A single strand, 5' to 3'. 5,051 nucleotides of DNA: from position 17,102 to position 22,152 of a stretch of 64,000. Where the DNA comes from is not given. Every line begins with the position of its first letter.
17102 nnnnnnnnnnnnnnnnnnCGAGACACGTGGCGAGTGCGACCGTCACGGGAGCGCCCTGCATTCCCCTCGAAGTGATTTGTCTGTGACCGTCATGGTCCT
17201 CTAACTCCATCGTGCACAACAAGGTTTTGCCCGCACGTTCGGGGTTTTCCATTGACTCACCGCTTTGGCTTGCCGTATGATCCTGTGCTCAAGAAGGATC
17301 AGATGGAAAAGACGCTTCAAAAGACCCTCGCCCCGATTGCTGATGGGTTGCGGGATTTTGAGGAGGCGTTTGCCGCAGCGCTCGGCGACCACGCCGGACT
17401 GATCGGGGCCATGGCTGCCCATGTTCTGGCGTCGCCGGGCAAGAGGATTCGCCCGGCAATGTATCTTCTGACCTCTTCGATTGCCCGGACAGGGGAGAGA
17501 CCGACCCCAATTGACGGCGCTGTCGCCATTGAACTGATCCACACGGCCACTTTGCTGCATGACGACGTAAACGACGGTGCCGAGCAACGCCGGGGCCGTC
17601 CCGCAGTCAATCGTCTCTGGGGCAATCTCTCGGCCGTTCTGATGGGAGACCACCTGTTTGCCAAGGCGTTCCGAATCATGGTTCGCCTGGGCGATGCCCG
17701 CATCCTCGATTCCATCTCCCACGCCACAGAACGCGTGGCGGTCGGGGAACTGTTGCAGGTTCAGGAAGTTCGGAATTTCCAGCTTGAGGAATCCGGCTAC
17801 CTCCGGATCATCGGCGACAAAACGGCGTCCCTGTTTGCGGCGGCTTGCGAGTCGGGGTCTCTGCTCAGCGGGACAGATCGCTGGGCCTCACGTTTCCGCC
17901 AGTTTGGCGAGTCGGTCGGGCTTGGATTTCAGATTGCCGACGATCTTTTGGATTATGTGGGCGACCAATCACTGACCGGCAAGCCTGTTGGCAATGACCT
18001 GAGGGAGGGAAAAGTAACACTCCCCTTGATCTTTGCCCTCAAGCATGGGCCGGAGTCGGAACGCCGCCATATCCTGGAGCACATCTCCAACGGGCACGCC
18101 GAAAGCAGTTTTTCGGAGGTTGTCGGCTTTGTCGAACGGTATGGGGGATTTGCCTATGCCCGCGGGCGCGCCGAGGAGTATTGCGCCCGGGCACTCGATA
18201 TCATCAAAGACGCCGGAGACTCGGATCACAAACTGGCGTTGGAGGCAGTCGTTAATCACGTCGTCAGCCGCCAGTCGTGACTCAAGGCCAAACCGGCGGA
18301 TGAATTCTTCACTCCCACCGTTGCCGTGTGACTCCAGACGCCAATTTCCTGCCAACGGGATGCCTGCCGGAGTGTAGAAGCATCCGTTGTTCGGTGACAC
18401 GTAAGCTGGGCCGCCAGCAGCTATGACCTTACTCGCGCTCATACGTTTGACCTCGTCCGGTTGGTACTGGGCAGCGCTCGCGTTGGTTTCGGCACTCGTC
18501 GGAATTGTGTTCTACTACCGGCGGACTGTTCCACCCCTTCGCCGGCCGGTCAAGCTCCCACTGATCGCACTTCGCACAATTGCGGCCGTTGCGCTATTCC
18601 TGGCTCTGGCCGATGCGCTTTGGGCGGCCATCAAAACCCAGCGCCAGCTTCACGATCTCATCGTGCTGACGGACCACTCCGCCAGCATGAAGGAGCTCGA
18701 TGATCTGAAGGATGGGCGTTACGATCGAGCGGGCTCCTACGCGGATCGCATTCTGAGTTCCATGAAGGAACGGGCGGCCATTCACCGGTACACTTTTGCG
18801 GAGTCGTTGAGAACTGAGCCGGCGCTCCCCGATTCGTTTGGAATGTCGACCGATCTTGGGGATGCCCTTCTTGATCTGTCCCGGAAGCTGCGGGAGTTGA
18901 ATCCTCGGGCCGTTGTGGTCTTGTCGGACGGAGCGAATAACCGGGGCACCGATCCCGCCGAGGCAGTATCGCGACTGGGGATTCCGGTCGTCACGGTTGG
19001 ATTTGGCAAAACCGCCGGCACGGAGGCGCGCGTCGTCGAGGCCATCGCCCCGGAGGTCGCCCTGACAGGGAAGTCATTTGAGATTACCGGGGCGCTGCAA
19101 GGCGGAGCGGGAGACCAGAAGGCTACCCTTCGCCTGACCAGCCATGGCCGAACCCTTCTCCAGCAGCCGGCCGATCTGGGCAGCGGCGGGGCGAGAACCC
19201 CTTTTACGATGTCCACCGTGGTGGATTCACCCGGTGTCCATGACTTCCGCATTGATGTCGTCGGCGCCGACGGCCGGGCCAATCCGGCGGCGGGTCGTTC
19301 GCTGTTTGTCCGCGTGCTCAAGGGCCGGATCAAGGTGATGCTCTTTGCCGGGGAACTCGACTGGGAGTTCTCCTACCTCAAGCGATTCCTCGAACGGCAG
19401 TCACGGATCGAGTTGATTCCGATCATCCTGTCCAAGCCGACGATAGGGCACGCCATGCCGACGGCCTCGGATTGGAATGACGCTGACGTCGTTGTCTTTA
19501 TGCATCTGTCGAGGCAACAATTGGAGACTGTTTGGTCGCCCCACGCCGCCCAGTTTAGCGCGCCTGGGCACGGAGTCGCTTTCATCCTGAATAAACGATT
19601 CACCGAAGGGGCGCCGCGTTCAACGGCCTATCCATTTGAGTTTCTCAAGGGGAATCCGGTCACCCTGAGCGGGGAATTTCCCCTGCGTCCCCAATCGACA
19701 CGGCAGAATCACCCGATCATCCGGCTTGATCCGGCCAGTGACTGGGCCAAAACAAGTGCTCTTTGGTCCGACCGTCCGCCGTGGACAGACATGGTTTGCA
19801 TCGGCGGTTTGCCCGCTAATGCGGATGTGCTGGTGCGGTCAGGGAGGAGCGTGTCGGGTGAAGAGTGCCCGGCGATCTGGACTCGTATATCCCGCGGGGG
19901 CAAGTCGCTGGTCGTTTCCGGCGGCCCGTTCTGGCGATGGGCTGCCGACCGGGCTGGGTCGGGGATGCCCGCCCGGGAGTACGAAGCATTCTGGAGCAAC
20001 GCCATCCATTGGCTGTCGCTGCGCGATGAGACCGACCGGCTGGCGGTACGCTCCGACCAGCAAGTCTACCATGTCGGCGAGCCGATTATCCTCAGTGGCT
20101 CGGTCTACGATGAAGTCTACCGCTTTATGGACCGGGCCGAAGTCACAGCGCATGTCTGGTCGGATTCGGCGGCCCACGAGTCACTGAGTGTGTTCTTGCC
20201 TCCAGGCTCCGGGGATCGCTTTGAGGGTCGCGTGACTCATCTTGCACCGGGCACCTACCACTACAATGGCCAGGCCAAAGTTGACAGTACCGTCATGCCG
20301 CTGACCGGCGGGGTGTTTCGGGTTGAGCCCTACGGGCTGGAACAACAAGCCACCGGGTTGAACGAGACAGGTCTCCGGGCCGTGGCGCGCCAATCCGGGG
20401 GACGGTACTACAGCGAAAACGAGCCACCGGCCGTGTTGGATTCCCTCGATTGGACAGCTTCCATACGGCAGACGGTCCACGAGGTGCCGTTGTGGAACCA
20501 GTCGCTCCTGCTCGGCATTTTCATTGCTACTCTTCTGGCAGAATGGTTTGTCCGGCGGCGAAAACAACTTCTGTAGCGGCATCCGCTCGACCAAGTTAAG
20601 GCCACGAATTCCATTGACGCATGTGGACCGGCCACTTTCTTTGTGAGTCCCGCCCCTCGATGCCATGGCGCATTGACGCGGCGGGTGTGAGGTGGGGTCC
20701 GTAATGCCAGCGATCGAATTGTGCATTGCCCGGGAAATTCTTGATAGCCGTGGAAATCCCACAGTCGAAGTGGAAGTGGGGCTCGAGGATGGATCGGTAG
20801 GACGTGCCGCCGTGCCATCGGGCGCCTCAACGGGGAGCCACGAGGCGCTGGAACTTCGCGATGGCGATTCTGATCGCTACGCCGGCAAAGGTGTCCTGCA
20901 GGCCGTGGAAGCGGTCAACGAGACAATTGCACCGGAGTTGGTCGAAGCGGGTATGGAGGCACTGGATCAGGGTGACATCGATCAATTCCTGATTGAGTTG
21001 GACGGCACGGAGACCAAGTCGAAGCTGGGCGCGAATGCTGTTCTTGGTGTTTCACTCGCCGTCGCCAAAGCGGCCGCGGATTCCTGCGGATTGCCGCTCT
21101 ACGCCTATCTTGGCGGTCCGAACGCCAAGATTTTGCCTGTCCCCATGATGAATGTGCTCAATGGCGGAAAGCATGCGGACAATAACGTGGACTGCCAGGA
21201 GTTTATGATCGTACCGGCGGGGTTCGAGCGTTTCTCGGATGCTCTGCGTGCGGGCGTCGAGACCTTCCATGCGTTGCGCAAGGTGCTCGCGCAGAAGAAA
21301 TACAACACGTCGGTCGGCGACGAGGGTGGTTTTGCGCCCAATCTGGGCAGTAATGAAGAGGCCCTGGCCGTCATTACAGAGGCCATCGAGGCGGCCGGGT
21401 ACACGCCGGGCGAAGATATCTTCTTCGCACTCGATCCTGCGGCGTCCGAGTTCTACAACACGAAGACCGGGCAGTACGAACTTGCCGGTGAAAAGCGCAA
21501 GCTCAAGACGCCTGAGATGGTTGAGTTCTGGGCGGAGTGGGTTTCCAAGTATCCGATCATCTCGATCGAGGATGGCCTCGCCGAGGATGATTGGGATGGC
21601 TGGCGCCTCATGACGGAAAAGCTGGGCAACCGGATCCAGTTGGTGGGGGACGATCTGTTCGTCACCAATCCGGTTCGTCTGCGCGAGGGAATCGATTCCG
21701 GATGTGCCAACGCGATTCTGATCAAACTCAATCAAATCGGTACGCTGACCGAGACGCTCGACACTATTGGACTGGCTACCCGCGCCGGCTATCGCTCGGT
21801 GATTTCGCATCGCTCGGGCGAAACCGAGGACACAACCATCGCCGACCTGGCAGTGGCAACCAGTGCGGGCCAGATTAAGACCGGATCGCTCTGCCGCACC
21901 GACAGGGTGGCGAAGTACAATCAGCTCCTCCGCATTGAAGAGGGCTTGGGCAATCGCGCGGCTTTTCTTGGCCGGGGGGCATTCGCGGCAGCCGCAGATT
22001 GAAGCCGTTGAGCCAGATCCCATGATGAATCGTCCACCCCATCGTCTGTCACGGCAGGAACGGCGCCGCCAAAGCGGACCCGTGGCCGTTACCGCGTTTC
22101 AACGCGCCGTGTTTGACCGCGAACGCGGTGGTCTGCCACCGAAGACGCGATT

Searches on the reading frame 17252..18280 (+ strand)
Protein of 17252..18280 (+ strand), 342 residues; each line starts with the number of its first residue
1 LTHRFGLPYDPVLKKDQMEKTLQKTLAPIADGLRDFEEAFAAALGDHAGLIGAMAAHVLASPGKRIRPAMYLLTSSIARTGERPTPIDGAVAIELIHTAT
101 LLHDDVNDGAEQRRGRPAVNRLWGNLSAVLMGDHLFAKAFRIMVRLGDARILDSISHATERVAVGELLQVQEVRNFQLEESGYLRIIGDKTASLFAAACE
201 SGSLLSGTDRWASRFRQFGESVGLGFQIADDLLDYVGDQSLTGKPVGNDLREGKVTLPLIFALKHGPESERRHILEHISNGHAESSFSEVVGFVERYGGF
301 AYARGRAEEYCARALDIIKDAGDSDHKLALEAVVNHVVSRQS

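Call 57: search_protein_families(library=pfam, proteins=[window:17252-18280:+], max_evalue=0.0001)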
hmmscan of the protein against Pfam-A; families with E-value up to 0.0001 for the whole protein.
window:17252-18280:+ (342 aa): 1 family
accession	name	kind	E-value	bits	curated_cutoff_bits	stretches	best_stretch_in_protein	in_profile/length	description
PF00348.22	polyprenyl_synt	-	9.2e-67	225.3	27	1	51-283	4-239/251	Polyprenyl synthetase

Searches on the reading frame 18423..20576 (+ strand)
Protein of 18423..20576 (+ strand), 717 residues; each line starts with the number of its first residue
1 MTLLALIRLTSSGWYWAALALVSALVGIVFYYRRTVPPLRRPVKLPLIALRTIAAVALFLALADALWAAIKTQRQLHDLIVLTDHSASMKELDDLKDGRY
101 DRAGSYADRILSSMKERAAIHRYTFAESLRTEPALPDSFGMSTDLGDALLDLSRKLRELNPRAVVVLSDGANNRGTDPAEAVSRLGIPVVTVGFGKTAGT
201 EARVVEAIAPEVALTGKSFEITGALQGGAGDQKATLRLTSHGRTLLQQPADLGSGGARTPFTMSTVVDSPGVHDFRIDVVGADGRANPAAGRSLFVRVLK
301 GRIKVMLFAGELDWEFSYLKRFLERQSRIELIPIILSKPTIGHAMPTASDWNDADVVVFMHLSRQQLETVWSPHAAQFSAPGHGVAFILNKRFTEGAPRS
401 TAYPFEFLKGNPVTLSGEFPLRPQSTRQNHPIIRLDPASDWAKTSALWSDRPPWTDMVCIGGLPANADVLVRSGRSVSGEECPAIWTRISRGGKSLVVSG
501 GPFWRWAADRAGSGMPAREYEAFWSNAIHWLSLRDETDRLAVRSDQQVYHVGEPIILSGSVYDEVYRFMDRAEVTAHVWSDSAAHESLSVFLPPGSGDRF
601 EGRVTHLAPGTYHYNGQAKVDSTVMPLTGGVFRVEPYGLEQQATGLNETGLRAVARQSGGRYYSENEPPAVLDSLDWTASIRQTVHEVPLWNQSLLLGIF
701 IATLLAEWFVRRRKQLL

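Call 56: search_protein_families(library=pfam, proteins=[window:18423-20576:+], max_evalue=0.001)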
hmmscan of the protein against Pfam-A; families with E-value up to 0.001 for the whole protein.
window:18423-20576:+ (717 aa): 1 family
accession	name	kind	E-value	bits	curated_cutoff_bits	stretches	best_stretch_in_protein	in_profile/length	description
PF00092.34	VWA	-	0.00097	19.8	23.8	0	153-200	96-145/174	von Willebrand factor type A domain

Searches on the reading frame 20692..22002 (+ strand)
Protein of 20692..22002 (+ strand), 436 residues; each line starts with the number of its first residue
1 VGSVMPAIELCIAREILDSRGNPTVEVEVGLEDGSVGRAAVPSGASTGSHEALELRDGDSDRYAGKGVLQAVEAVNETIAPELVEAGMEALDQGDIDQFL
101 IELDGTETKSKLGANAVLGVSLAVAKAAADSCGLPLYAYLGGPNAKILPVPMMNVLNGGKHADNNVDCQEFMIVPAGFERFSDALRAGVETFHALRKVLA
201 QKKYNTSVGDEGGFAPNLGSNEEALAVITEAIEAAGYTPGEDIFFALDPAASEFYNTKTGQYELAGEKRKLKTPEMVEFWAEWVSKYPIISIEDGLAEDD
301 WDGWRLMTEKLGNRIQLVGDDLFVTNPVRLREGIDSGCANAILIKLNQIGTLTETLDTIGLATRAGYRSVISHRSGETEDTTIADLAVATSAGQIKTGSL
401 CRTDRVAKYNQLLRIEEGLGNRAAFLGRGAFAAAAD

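Call 58: search_protein_families(library=pfam, proteins=[window:20692-22002:+], max_evalue=0.0001)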
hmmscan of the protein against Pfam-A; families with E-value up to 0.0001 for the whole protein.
window:20692-22002:+ (436 aa): 2 families
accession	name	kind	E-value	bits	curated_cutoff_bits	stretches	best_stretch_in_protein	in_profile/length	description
PF00113.28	Enolase_C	-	1.1e-129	432.4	21.5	1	146-430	2-292/296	Enolase, C-terminal TIM barrel domain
PF03952.21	Enolase_N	-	3.8e-59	199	35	1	9-140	2-131/131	Enolase, N-terminal domain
